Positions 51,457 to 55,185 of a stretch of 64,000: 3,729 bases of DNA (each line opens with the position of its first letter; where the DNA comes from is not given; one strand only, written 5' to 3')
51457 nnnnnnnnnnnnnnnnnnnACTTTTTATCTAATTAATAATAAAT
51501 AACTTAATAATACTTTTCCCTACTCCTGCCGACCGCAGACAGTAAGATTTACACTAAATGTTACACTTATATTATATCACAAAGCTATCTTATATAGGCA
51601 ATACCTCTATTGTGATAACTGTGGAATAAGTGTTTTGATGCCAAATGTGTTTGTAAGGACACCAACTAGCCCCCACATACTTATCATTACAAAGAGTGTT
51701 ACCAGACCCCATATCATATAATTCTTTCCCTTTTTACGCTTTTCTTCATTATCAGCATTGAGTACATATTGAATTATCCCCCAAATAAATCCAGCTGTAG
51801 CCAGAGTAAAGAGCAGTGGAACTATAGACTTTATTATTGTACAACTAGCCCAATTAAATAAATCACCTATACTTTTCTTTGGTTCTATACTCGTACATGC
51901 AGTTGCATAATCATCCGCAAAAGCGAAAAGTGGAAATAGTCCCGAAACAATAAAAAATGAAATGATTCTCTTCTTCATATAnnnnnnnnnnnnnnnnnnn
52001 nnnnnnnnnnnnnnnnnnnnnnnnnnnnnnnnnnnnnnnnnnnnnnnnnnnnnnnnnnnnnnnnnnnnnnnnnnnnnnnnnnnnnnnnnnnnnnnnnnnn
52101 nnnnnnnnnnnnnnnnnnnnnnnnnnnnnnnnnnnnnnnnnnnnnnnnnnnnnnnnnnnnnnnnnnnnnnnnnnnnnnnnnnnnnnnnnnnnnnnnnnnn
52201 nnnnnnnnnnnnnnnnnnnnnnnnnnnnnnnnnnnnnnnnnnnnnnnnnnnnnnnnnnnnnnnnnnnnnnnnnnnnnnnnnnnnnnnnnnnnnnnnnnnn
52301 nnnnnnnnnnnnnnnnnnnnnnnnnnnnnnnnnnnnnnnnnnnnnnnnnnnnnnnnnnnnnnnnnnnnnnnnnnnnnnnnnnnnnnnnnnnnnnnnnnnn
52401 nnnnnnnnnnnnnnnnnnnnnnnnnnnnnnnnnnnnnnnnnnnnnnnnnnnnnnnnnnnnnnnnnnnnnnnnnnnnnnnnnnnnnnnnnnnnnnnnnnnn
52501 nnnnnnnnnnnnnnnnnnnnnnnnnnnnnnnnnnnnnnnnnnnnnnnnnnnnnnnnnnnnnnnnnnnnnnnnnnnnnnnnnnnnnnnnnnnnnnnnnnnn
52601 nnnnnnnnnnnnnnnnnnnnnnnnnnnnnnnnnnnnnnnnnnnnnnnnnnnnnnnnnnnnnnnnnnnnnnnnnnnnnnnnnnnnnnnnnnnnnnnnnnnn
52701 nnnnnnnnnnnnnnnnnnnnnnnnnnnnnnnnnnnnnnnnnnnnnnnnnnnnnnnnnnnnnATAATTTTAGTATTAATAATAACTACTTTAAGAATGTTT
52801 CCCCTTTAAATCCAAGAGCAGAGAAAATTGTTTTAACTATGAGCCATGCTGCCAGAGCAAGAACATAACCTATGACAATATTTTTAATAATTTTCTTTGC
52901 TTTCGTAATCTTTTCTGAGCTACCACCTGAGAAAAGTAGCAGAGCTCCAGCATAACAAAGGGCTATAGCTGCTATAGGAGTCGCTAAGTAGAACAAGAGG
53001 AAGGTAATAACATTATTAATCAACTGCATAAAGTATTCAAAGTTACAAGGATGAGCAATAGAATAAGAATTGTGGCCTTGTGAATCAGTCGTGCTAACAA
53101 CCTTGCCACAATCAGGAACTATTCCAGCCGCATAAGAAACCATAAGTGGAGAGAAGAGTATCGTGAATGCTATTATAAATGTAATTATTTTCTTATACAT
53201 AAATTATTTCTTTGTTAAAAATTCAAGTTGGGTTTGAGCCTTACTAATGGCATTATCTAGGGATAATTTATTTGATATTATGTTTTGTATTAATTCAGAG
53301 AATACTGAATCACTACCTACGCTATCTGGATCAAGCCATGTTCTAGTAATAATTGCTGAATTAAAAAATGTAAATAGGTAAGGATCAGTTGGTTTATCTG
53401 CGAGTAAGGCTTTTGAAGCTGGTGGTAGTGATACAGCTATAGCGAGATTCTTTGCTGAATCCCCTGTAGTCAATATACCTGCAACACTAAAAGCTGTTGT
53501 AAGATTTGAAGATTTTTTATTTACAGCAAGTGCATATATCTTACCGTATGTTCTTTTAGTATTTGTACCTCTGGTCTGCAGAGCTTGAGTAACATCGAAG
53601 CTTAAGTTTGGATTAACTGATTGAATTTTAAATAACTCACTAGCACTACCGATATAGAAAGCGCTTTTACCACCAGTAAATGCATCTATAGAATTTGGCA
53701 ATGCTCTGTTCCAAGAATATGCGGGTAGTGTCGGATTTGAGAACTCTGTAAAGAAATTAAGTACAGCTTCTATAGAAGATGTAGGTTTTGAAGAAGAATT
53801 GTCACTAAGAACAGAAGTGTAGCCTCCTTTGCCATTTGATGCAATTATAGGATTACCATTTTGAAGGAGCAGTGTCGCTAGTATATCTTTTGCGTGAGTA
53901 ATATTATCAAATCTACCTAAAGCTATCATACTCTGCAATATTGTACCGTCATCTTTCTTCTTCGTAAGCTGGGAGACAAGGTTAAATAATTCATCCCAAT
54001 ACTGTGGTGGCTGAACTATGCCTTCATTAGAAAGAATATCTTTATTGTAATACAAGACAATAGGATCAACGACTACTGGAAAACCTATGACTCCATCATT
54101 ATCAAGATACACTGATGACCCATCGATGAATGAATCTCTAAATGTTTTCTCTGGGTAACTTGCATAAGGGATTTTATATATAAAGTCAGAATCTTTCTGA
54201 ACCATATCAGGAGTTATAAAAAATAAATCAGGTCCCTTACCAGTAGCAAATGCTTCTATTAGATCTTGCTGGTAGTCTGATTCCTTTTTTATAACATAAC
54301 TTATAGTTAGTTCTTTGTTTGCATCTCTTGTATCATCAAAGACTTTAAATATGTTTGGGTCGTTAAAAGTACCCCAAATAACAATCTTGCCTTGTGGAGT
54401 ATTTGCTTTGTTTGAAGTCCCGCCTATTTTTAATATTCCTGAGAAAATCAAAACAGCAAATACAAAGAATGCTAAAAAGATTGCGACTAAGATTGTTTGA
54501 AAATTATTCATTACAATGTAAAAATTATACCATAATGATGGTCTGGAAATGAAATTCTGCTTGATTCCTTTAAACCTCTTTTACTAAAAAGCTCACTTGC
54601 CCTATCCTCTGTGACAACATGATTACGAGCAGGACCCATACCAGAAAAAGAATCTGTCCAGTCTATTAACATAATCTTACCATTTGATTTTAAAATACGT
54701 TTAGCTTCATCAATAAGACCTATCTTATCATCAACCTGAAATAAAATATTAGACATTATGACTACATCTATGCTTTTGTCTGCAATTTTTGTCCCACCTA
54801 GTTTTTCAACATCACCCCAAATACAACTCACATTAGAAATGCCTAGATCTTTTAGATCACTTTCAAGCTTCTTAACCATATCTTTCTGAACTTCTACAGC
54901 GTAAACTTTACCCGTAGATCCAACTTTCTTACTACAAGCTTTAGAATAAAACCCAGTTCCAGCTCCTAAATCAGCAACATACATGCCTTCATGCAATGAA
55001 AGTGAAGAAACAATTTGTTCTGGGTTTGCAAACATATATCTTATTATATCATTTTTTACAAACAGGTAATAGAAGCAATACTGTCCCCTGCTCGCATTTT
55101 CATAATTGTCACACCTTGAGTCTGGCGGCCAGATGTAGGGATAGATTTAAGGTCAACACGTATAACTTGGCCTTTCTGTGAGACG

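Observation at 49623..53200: Tandem array of five secreted paralogues sharing a signal-peptide + helix / EK-KAKK loop / helix module (VirB2/TrbC-pilin-like), two with large extracellular domains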

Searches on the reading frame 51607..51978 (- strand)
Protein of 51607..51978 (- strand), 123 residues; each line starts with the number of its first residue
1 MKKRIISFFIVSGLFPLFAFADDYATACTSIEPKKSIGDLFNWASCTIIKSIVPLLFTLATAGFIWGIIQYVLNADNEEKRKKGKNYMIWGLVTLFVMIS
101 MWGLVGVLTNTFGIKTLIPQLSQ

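Call 3: search_protein_families(library=pfam, proteins=[window:51607-51978:-], max_evalue=1)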
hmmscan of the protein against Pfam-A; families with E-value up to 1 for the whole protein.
window:51607-51978:- (123 aa): 8 families
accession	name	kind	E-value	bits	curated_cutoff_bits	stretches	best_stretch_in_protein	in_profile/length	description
PF18895.5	T4SS_pilin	-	8.8e-10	39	26.6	1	48-108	12-71/71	Type IV secretion system pilin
PF00520.37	Ion_trans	-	0.0024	17.5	25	1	44-112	121-198/241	Ion transport protein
PF20303.3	YLATT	-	0.0029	17.9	26.7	1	52-96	2-46/107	YEATS-Like-Associating Three TM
PF11700.14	ATG22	-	0.0067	15.6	24.1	1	59-116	333-384/482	Vacuole effluxer Atg22 like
PF02322.20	Cyt_bd_oxida_II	-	0.01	15.6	35.6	1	3-105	111-211/302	Cytochrome bd terminal oxidase subunit II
PF05478.16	Prominin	-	0.078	11.5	34.3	1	41-114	415-491/799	Prominin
PF06570.16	DUF1129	-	0.092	12.8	29.1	1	51-111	113-174/207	Protein of unknown function (DUF1129)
PF22379.2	MCM10_OB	-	0.1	12.8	27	1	65-95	44-74/130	MCM10 OB-fold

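Call 4: search_protein_families(library=ncbifam, proteins=[window:51607-51978:-], max_evalue=1)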
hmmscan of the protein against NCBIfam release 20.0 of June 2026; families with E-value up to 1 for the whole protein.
window:51607-51978:- (123 aa): 1 family
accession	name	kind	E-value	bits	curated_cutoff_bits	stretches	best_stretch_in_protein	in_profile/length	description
NF045849.1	ICE_MMCAP2_0565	equivalog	3.8e-08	32.9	40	1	59-111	24-79/80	Mbov_0395 family pilin-like conjugal transfer protein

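Call 90: search_protein_families(library=phrogs, proteins=[window:51607-51978:-], max_evalue=0.01)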
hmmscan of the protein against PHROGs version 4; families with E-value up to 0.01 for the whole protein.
window:51607-51978:- (123 aa): 1 family
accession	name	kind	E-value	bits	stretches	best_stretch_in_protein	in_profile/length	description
phrog_35001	-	unknown function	0.0035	17.6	1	37-102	79-141/326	-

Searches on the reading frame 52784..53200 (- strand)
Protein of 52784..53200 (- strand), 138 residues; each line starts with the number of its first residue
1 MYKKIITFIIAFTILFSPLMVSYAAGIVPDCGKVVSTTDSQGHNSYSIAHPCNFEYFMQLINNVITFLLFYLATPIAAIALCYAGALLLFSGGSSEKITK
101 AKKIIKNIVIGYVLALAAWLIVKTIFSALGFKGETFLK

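Call 3: search_protein_families(library=pfam, proteins=[window:52784-53200:-], max_evalue=1)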
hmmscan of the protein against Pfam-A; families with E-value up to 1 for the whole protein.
window:52784-53200:- (138 aa): 4 families
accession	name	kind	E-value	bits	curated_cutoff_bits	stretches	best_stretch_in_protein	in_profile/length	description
PF18895.5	T4SS_pilin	-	1.1e-10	41.9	26.6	1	60-125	8-71/71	Type IV secretion system pilin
PF04956.18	TrbC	-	2.4e-05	24.9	27.9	1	58-125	38-98/98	TrbC/VIRB2 pilin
PF01988.24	VIT1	-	0.032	14.5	28.1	1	64-123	152-214/214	VIT family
PF20617.3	DUF6803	-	0.27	11.8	27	1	57-129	6-79/162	Family of unknown function (DUF6803)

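Call 4: search_protein_families(library=ncbifam, proteins=[window:52784-53200:-], max_evalue=1)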
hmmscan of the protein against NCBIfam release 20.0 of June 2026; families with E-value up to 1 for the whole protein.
window:52784-53200:- (138 aa): 3 families
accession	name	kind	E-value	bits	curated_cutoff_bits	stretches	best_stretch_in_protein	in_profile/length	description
NF045849.1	ICE_MMCAP2_0565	equivalog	0.001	18.7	40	1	72-127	20-78/80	Mbov_0395 family pilin-like conjugal transfer protein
TIGR01300.1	CPA3_mnhG_phaG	equivalog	0.093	13.1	63.1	1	41-85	36-82/97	monovalent cation/H(+) antiporter subunit G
NF002699.1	PRK02492.1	equivalog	0.17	10.7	500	1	75-132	49-101/338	1,9-bis(guanidino)-5-aza-nonane synthase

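Call 76: search_dna_similar(query=window:52784-53200:-, collection=plasmids, mode=protein, max_evalue=0.1, max_rows=20)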
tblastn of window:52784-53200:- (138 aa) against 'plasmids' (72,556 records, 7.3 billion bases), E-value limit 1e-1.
No match.

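Call 90: search_protein_families(library=phrogs, proteins=[window:52784-53200:-], max_evalue=0.01)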
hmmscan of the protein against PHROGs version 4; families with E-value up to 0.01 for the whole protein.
window:52784-53200:- (138 aa): 2 families
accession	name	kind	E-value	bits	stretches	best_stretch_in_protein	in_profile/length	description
phrog_5422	-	unknown function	0.0033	18.9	1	10-121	36-137/148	-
phrog_28964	-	unknown function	0.0065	17.8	1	67-128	72-128/132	-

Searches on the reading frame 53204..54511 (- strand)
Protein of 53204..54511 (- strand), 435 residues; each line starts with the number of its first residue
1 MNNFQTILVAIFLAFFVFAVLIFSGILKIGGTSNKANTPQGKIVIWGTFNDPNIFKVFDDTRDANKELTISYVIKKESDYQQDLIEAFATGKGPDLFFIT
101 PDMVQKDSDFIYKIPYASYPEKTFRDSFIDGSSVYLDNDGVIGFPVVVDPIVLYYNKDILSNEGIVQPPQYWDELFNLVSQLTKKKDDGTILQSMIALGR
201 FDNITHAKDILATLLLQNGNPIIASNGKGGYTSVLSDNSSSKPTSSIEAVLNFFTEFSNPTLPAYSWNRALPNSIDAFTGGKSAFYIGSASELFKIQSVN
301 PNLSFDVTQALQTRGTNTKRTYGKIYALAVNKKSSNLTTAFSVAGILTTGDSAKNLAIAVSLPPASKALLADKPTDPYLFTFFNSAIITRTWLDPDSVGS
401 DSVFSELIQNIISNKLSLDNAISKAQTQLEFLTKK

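Call 3: search_protein_families(library=pfam, proteins=[window:53204-54511:-], max_evalue=1)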
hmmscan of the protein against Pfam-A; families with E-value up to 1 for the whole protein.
window:53204-54511:- (435 aa): 3 families
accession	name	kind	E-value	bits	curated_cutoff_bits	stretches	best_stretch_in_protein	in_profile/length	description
PF13416.11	SBP_bac_8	-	5.3e-19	69.5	27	1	65-373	10-269/279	Bacterial extracellular solute-binding protein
PF01547.30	SBP_bac_1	-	6.5e-16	59.6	26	1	67-341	23-294/307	Bacterial extracellular solute-binding protein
PF23410.3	Beta-prop_VPS8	-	0.042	13.2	28.9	1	303-348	45-92/358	Vps8 beta-propeller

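Call 4: search_protein_families(library=ncbifam, proteins=[window:53204-54511:-], max_evalue=1)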
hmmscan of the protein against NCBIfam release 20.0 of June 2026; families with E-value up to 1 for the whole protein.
window:53204-54511:- (435 aa): 4 families
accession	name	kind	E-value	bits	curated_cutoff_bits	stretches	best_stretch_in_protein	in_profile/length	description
NF007011.0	PRK09474.1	equivalog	4.9e-11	42.1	291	1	32-187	22-170/396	maltose/maltodextrin ABC transporter substrate-binding protein MalE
NF053763.1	ABCarbgalBndGanS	equivalog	7.8e-08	31.5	700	1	33-233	31-216/420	galactooligosaccharide ABC transporter substrate-binding protein GanS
TIGR03850.1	bind_CPR_0540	equivalog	3e-05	22.8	299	1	138-206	147-212/437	carbohydrate ABC transporter substrate-binding protein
NF008211.0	PRK10974.1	equivalog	0.024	13.2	411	1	140-184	137-183/439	sn-glycerol-3-phosphate ABC transporter substrate-binding protein UgpB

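Call 52: search_solved_structures(query=window:53204-54511:-, max_evalue=0.001)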
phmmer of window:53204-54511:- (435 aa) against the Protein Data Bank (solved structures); distinct sequences matched with E-value up to 0.001: 430 (the best 60 are shown).
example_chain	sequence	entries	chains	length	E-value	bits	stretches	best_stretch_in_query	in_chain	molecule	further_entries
9vus_A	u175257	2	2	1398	5.2e-17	65.3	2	30-185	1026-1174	Soluble cytochrome b562,2-oxoglutarate receptor 1,Soluble cytochrome b562,2-oxoglutarate r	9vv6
8jbg_B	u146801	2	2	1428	1.8e-16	63.5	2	30-185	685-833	Neuromedin-K receptor (NK3R-pFastbac1) | NK3R-pFastbac1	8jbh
9p0x_T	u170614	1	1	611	5.9e-09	38.7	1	10-185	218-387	Tissue factor,Maltose/maltodextrin-binding periplasmic protein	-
6ob5_B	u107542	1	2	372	2.7e-08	36.6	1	39-186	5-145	Maltodextrin-binding protein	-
7o2w_B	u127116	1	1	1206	5.1e-08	35.7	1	29-185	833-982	Guanine nucleotide exchange protein SMCR8,Guanine nucleotide exchange protein SMCR8,Maltos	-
9o9s_A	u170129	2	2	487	5.4e-08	35.6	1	30-185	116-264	Mitochondrial pyruvate carrier 1/MBP chimera protein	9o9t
1elj_A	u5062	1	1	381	5.9e-08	35.4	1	39-178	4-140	MALTODEXTRIN-BINDING PROTEIN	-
9gek_A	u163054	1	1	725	6.8e-08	35.2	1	31-185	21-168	Maltose/maltodextrin-binding periplasmic protein,FAST kinase domain-containing protein 4,F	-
8fne_A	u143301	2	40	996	7.5e-08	35.1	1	39-185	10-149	Maltose/maltodextrin-binding periplasmic protein, PhuN | Maltose/maltodextrin-binding periplasmic protein, phiPA3 PhuN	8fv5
1svx_B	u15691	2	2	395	8.6e-08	34.9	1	34-185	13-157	Maltose-binding periplasmic protein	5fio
9b1d_E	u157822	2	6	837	1.1e-07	34.6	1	27-185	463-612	RuvB-like protein 1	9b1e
8c8f_A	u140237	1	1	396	1.3e-07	34.3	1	32-185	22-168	Maltose/maltodextrin-binding periplasmic protein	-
9cae_F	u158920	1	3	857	1.4e-07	34.3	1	22-185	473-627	RuvB-like 2,RuvB-like 2/Maltose/maltodextrin-binding periplasmic protein chimera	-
6ndj_A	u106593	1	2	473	2e-07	33.7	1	37-185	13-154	Maltose/maltodextrin-binding periplasmic protein, NACHT, LRR and PYD domains-containing pr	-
5jqe_A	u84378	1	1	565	2e-07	33.7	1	37-185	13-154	Sugar ABC transporter substrate-binding protein,Caspase-8 chimera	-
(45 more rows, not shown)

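Call 68: find_homologous_proteins(query=window:53204-54511:-, max_evalue=0.00001)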
Query window:53204-54511:- (435 aa): 848 proteins with E <= 0.00001 among 8000 candidates; the best 120 are listed.
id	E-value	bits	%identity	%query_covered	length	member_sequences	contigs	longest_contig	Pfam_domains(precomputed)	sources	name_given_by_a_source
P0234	9.7e-282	952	100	100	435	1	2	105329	PF13416.12,PF01547.31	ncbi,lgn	-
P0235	4.0e-234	795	80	100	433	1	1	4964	PF13416.12,PF01547.31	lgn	-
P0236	1.7e-232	790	81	100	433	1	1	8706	PF13416.12,PF01547.31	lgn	-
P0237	8.9e-230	781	80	100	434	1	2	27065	PF13416.12,PF01547.31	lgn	-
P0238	4.7e-228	775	79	100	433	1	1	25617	PF13416.12,PF01547.31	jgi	-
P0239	3.8e-220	749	76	100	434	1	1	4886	PF13416.12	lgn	-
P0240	1.9e-214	730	74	100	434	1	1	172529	PF13416.12,PF01547.31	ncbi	-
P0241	8.0e-214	728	74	100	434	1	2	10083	PF13416.12,PF01547.31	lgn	-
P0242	1.8e-211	721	74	100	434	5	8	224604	PF13416.12,PF01547.31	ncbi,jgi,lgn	jgi:multiple sugar transport system substrate-binding protein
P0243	3.6e-210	716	74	100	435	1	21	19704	PF13416.12,PF01547.31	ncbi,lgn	-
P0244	3.0e-208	710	72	100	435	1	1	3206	PF13416.12,PF01547.31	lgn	-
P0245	2.6e-205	700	71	100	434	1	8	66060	PF13416.12,PF01547.31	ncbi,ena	-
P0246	8.6e-205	699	73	100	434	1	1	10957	PF13416.12,PF01547.31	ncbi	-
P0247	1.2e-204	698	71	100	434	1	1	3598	PF13416.12,PF01547.31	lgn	-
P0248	3.4e-204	697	71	100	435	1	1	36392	PF13416.12,PF01547.31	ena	-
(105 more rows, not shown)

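Call 69: find_encoding_contigs(protein=P0234, flank=3000, max_places=3)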
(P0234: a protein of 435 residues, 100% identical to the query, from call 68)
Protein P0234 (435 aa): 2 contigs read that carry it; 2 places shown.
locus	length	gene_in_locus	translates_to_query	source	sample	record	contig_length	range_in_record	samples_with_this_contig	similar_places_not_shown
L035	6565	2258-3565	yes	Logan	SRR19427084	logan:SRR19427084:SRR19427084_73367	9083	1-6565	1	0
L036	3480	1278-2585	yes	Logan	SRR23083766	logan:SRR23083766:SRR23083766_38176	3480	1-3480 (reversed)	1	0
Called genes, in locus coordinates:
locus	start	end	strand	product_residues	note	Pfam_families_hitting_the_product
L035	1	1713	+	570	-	?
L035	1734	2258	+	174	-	PF01135:PCMT, PF01209:Ubie_methyltran, PF01728:FtsJ, PF13489:Methyltransf_23, PF13847:Methyltransf_31, PF08241:Methyltransf_11, PF08242:Methyltransf_12, PF13649:Methyltransf_25, +4 more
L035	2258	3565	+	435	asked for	PF01547:SBP_bac_1, PF13416:SBP_bac_8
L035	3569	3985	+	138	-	PF18895:T4SS_pilin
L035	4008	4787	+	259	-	PF19607:DUF6112 (faint), PF18895:T4SS_pilin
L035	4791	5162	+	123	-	PF18895:T4SS_pilin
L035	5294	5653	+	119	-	PF18895:T4SS_pilin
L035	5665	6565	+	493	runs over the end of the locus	-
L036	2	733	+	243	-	?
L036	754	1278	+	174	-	PF01135:PCMT, PF01209:Ubie_methyltran, PF01728:FtsJ, PF13489:Methyltransf_23, PF13847:Methyltransf_31, PF08241:Methyltransf_11, PF08242:Methyltransf_12, PF13649:Methyltransf_25, +4 more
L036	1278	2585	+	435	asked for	PF01547:SBP_bac_1, PF13416:SBP_bac_8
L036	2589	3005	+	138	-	PF18895:T4SS_pilin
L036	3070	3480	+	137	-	?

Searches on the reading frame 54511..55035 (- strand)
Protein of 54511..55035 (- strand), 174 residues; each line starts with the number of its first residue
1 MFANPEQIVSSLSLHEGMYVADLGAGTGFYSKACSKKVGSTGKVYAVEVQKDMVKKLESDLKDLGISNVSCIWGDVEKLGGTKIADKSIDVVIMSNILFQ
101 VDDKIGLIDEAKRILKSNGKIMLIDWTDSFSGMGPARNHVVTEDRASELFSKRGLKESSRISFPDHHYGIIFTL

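Call 3: search_protein_families(library=pfam, proteins=[window:54511-55035:-], max_evalue=1)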
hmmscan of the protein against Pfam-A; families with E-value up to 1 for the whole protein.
window:54511-55035:- (174 aa): 22 families
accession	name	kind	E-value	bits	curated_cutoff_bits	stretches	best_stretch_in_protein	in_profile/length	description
PF13847.12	Methyltransf_31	-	1.5e-19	70.5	27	1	15-127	2-113/145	Methyltransferase domain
PF08241.18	Methyltransf_11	-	3.3e-15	56.9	21.2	1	22-122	2-94/95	Methyltransferase domain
PF13649.12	Methyltransf_25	-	2.6e-14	54.1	27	1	20-119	1-97/97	Methyltransferase domain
PF01209.24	Ubie_methyltran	-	7.7e-12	45.5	20.1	1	13-126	44-154/233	ubiE/COQ5 methyltransferase family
PF08242.18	Methyltransf_12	-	3e-10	41.1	30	1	22-121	2-98/98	Methyltransferase domain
PF01135.25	PCMT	-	1.5e-08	35.1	20.3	1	9-76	66-133/210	Protein-L-isoaspartate(D-aspartate) O-methyltransferase (PCMT)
PF05175.20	MTS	-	3.5e-08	33.7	23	1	9-124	24-139/170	Methyltransferase small domain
PF01728.25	FtsJ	-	3.8e-08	33.9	24.1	1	10-93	14-96/181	FtsJ-like methyltransferase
PF13489.12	Methyltransf_23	-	1.3e-07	31.9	27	1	11-130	15-123/164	Methyltransferase domain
PF01269.23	Fibrillarin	-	1.7e-06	27.8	27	1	9-132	64-183/227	Fibrillarin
PF02475.24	TRM5-TYW2_MTfase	-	1.9e-06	28.4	28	1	15-121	35-133/164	TRM5/TYW2 methyltransferase domain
PF08704.16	GCD14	-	2.7e-06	27.7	26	1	8-94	32-119/247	tRNA methyltransferase complex GCD14 subunit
PF13679.12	Methyltransf_32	-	7.4e-05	23.2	27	1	13-93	22-106/143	Methyltransferase domain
PF00398.26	RrnaAD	-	0.0001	22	24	1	7-97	21-107/263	Ribosomal RNA adenine dimethylase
PF05219.18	DREV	-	0.0002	21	26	1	16-123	94-186/265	DREV methyltransferase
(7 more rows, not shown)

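Call 4: search_protein_families(library=ncbifam, proteins=[window:54511-55035:-], max_evalue=1)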
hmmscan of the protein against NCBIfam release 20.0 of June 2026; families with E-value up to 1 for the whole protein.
window:54511-55035:- (174 aa): 67 families (the best 25 are shown)
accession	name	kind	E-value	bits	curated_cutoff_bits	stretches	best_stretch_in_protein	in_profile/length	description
NF008823.0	PRK11873.1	subfamily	5e-21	75.4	263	1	12-125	73-183/272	arsenite methyltransferase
NF041536.1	ArsM_DUF2284_UU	exception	1.6e-16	59.7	575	1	14-125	74-182/459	arsenite methyltransferase/DUF2284 domain selenoprotein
NF041537.1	ArsM_AhpD_UU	exception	3.8e-16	58.8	510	1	13-125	73-182/345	arsenite methyltransferase/AhpD domain selenoprotein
NF047649.1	MTase_UXPK_star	exception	5.7e-16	58.4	460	1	13-125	74-183/283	methyltransferase/UXPK-star double selenoprotein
NF001240.0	PRK00216.1-1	equivalog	9.3e-15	54.3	378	1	13-128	60-173/251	bifunctional demethylmenaquinone methyltransferase/2-methoxy-6-polyprenyl-1,4-benzoquinol methylase UbiE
NF052510.1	methyltran_MpqE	exception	1.2e-11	44.4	335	1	8-128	38-156/234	methyl-plastoquinone biosynthesis methyltransferase MpqE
TIGR02752.1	MenG_heptapren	equivalog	1.4e-11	44.4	419.85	1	8-125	37-151/231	demethylmenaquinone methyltransferase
TIGR02469.1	CbiT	equivalog_domain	1.7e-11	44.5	78.3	1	8-122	11-119/124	precorrin-6Y C5,15-methyltransferase (decarboxylating) subunit CbiT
NF001243.0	PRK00216.1-4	equivalog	1.8e-11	43.8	235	1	7-125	38-153/237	demethylmenaquinone methyltransferase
TIGR02072.1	BioC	equivalog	4.5e-11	43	184.95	1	18-123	36-132/244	malonyl-ACP O-methyltransferase BioC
NF010549.0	PRK13942.1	equivalog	9.8e-11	41.5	282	1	10-77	71-138/215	protein-L-isoaspartate O-methyltransferase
NF001244.0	PRK00216.1-5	equivalog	6.3e-10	38.7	216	1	8-128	40-158/236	bifunctional demethylmenaquinone methyltransferase/2-methoxy-6-polyprenyl-1,4-benzoquinol methylase UbiE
TIGR01934.1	MenG_MenH_UbiE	subfamily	5.4e-09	35.7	158.35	1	7-128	30-146/223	ubiquinone/menaquinone biosynthesis methyltransferase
NF010550.0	PRK13943.1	equivalog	6.3e-09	35.4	359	1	12-84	76-147/322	protein-L-isoaspartate O-methyltransferase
NF043040.1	corrin_prot_MT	hypoth_equivalog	1.1e-08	34.8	180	1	7-125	33-149/216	corrinoid protein-associated methyltransferase CpaM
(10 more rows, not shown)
